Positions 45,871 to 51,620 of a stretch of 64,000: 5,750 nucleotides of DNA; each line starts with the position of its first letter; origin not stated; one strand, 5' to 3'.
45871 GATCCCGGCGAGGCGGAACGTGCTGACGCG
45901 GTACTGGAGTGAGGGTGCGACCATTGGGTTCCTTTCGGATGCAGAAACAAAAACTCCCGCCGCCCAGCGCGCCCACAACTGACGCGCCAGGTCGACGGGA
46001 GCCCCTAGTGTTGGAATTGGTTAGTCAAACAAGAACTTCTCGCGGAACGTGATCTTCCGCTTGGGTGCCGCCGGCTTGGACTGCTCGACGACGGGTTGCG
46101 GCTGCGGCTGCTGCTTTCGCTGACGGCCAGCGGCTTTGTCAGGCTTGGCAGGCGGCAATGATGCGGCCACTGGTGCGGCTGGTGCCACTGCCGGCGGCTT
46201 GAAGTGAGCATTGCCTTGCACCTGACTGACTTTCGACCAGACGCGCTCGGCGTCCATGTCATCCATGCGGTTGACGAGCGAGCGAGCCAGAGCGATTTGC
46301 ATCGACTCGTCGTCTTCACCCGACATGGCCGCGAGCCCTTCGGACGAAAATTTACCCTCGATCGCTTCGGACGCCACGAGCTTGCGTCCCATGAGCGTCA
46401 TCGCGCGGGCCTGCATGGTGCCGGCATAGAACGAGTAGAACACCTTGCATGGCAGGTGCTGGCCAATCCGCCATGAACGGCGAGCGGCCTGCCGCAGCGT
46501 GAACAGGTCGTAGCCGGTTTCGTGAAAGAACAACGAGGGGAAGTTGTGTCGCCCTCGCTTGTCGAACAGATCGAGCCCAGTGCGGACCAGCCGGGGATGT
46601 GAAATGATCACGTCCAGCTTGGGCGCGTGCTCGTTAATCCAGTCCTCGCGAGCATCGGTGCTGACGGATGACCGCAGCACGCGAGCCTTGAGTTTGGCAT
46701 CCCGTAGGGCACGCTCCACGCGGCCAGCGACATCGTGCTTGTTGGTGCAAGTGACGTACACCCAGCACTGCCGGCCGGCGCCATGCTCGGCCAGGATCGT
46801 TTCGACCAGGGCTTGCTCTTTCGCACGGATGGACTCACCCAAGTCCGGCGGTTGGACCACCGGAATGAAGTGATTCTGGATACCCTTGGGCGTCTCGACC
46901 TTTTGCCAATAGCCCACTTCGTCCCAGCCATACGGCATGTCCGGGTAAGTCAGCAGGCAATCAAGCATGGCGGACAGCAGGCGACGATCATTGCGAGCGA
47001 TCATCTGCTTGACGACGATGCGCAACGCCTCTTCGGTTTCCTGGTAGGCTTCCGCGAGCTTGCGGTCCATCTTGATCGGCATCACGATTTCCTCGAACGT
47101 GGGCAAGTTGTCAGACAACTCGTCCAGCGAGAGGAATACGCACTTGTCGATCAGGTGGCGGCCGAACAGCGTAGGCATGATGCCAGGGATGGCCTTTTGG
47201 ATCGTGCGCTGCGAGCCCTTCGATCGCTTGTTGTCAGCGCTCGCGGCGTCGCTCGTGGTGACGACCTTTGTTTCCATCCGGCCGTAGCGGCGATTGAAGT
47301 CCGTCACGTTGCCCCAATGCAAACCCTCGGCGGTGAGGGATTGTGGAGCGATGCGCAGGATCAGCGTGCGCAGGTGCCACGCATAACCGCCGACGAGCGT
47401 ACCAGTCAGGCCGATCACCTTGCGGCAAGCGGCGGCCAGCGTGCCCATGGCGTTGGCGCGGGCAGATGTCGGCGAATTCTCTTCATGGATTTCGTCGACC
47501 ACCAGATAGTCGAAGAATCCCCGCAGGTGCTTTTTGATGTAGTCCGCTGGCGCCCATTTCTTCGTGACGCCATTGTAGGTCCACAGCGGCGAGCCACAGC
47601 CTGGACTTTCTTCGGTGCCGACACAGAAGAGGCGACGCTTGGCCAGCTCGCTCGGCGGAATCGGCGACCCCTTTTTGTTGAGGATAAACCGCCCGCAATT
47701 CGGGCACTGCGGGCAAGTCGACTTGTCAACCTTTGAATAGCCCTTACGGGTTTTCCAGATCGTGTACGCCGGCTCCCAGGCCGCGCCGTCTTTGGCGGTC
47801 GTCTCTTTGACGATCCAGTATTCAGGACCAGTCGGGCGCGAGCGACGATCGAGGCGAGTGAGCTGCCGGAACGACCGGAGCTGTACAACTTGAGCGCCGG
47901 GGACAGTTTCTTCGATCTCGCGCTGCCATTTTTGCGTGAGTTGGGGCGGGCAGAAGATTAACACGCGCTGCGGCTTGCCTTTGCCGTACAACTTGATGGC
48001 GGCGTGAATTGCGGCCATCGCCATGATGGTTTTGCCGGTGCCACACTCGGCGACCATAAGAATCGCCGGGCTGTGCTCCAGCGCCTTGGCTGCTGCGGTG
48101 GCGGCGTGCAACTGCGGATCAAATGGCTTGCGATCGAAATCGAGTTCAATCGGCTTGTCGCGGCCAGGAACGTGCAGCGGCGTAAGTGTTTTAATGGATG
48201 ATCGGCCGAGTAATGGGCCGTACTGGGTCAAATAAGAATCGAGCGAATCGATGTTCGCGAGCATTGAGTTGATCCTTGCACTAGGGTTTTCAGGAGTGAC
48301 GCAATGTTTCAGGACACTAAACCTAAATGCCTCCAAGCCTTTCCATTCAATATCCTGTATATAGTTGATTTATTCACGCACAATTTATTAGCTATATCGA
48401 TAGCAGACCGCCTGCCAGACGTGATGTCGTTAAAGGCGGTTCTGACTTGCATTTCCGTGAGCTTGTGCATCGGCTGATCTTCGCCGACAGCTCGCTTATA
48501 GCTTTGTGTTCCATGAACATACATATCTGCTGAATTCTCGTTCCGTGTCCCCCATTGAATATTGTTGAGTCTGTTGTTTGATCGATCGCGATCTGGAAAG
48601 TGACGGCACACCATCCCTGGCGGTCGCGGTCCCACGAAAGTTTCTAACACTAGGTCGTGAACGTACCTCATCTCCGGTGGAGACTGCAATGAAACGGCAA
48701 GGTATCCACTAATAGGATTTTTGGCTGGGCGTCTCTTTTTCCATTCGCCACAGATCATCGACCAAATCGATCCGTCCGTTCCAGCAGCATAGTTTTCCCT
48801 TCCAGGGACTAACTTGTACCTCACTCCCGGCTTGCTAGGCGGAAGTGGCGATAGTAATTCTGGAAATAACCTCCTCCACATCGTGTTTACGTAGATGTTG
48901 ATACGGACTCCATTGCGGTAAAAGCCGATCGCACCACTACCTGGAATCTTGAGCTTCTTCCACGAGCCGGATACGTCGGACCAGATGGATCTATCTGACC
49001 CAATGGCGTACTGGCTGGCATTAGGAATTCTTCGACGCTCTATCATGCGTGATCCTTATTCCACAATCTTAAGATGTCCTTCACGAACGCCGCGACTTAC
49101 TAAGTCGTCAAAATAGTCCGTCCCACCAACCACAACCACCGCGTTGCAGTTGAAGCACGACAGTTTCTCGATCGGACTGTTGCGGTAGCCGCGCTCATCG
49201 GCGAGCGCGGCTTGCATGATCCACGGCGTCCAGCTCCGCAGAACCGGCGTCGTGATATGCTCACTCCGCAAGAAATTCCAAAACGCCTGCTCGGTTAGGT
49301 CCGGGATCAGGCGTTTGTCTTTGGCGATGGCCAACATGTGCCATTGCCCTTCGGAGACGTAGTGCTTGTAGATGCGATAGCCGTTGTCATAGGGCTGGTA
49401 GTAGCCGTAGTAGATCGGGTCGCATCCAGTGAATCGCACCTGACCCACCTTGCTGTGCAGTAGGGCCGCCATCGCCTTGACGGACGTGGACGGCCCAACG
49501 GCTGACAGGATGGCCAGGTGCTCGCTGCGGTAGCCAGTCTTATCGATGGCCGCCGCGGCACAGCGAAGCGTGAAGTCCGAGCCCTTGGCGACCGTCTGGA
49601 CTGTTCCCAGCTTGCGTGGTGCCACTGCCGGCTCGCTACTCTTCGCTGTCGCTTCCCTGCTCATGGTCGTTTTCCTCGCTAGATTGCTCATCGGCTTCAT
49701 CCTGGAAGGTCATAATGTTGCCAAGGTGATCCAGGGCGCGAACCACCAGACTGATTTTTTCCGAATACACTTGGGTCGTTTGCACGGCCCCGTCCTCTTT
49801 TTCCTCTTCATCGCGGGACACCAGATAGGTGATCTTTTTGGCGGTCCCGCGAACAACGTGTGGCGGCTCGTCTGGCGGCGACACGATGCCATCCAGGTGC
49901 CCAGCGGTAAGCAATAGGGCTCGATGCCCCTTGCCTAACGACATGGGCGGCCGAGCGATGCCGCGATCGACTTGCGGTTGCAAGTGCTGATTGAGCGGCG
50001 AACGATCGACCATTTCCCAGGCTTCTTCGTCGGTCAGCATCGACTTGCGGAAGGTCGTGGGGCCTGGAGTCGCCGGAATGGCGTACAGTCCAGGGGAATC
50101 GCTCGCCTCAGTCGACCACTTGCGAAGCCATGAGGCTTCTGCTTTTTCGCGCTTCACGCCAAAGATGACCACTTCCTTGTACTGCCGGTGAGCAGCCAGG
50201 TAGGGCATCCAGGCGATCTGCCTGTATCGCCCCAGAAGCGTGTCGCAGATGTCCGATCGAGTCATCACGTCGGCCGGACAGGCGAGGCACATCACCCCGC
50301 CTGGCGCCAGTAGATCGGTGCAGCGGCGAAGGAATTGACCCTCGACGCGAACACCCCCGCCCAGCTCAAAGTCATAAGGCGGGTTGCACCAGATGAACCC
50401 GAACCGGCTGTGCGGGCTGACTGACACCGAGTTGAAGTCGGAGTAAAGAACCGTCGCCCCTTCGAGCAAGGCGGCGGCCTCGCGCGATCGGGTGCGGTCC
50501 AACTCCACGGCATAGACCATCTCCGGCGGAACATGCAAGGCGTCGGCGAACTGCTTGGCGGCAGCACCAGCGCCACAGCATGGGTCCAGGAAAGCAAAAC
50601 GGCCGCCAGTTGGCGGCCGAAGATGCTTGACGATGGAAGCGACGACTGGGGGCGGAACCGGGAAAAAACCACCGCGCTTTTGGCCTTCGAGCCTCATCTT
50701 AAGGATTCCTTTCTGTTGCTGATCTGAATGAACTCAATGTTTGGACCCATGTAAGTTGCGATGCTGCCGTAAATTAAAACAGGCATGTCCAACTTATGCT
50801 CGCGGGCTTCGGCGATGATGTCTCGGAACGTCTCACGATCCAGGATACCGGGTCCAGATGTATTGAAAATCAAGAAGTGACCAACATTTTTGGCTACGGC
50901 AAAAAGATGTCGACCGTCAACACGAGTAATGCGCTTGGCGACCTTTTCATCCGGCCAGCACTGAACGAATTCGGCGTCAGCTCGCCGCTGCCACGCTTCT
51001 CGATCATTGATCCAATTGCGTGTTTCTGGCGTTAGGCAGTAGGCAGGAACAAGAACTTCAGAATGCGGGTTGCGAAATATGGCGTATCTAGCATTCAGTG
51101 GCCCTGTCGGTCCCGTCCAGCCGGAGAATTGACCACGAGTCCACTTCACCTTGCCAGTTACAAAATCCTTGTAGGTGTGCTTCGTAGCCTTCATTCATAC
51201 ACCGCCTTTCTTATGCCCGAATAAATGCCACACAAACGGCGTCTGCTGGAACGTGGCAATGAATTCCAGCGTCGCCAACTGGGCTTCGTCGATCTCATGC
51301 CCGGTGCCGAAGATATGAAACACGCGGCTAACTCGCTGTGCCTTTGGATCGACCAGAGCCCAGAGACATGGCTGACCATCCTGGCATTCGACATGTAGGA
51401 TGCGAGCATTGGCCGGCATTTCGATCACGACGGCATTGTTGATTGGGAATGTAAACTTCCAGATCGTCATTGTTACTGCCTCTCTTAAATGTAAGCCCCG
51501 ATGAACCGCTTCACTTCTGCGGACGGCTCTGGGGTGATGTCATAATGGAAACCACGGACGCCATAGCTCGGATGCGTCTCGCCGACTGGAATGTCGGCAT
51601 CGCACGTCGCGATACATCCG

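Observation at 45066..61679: Conserved start-associated sequence upstream of at least 7 early genes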

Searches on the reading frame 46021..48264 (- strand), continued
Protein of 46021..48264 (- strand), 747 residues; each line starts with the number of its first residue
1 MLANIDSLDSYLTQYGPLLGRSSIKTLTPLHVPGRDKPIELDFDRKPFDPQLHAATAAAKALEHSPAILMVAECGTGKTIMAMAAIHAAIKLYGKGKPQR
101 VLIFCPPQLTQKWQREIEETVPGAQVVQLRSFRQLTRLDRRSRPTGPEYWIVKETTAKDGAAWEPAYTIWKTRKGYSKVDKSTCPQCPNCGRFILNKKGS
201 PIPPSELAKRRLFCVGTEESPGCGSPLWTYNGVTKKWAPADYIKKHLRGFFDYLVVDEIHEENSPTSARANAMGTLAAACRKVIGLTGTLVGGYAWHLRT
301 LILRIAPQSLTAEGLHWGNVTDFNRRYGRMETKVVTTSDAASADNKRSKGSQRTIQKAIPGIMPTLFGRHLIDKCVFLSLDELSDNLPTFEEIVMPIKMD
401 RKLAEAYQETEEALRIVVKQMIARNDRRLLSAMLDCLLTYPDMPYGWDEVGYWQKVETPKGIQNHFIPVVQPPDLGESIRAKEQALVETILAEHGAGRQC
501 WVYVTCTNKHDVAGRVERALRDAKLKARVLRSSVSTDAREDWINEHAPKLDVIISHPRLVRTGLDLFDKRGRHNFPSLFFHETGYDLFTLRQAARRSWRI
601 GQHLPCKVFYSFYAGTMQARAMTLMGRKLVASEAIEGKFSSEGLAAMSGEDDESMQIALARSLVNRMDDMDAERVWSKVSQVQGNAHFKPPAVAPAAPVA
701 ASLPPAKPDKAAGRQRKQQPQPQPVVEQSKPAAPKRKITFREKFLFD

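Call 73: search_protein_families(library=pfam, proteins=[L009:5387-5602:+, L033:21159-22061:-], max_evalue=0.05)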
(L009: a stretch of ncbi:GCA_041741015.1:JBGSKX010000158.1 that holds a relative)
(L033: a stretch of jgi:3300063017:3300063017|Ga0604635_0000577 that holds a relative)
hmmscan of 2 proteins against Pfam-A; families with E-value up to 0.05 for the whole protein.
L009:5387-5602:+ (71 aa): 1 family
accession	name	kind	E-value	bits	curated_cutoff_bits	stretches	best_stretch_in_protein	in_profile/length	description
PF02599.21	CsrA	-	2.4e-07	31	27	1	1-55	1-49/53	Global regulator protein family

L033:21159-22061:- (300 aa): 6 families
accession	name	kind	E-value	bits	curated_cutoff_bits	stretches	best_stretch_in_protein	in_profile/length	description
PF04542.20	Sigma70_r2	-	2.2e-15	56.6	24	1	40-108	1-67/71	Sigma-70 region 2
PF00140.25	Sigma70_r1_2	-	1.3e-10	41.5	22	1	2-34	1-33/34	Sigma-70 factor, region 1.2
PF04545.22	Sigma70_r4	-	3.1e-10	39.8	24.1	1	184-230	2-49/50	Sigma-70, region 4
PF01381.28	HTH_3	-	0.00049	20.5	23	0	201-224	9-32/55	Helix-turn-helix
PF08281.18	Sigma70_r4_2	-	0.0051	16.9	25.7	1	181-220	5-45/54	Sigma-70, region 4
PF13413.12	HTH_25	-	0.045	14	24.6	0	201-230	10-39/62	Helix-turn-helix domain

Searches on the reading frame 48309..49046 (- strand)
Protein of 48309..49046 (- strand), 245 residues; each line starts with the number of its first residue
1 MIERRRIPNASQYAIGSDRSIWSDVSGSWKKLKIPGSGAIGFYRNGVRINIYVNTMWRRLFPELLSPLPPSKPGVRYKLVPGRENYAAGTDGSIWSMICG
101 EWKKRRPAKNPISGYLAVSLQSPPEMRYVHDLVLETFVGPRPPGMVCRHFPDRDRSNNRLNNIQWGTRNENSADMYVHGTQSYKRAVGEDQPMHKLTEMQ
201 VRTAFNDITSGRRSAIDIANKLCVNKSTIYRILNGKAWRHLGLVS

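Call 15: search_protein_families(library=phrogs, proteins=[window:48309-49046:-], max_evalue=0.001)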
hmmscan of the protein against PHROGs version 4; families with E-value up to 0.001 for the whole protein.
window:48309-49046:- (245 aa): 5 families
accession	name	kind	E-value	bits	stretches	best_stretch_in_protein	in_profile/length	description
phrog_59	-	DNA, RNA and nucleotide metabolism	4.4e-32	113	1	78-242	141-276/423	HNH endonuclease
phrog_1492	-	DNA, RNA and nucleotide metabolism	4.1e-26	93.1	1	80-184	50-168/414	HNH endonuclease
phrog_959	-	DNA, RNA and nucleotide metabolism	8.7e-19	68.6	1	80-185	11-116/138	HNH endonuclease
phrog_99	-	DNA, RNA and nucleotide metabolism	4.8e-07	30.8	1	102-173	129-203/383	HNH endonuclease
phrog_826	-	DNA, RNA and nucleotide metabolism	7.6e-07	30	1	113-177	95-160/281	HNH endonuclease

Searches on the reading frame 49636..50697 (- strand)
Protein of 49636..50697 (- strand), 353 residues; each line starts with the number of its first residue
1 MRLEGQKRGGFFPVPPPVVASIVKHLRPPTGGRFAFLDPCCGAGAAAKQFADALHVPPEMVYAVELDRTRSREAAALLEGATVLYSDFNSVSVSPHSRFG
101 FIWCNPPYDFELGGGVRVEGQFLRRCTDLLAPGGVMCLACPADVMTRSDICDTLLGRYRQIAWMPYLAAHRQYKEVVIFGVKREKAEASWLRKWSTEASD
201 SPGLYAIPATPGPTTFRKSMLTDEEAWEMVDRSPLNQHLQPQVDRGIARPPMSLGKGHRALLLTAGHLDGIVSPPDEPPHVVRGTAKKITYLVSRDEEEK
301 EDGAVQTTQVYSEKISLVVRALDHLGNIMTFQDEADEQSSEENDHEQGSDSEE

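Call 15: search_protein_families(library=phrogs, proteins=[window:49636-50697:-], max_evalue=0.001)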
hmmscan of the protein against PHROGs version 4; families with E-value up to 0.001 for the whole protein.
window:49636-50697:- (353 aa): 3 families
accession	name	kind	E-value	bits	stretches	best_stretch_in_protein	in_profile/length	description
phrog_9133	-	unknown function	7.6e-10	38.2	1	2-150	727-864/1259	-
phrog_11801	-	other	0.00052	18.2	1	36-146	170-287/2269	DNA methyltransferase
phrog_799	-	other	0.00067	20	0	13-138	216-314/458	DNA methyltransferase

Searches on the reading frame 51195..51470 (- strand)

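Call 22: search_protein_families(library=pfam, proteins=[window:51195-51470:-], max_evalue=0.1)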
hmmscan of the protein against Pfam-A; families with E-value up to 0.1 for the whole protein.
window:51195-51470:- (91 aa): 1 family
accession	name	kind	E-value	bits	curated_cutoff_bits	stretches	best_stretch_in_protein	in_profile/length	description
PF24043.1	DUF7352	-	3.9e-26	91.6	27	1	2-87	4-90/97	Domain of unknown function (DUF7352)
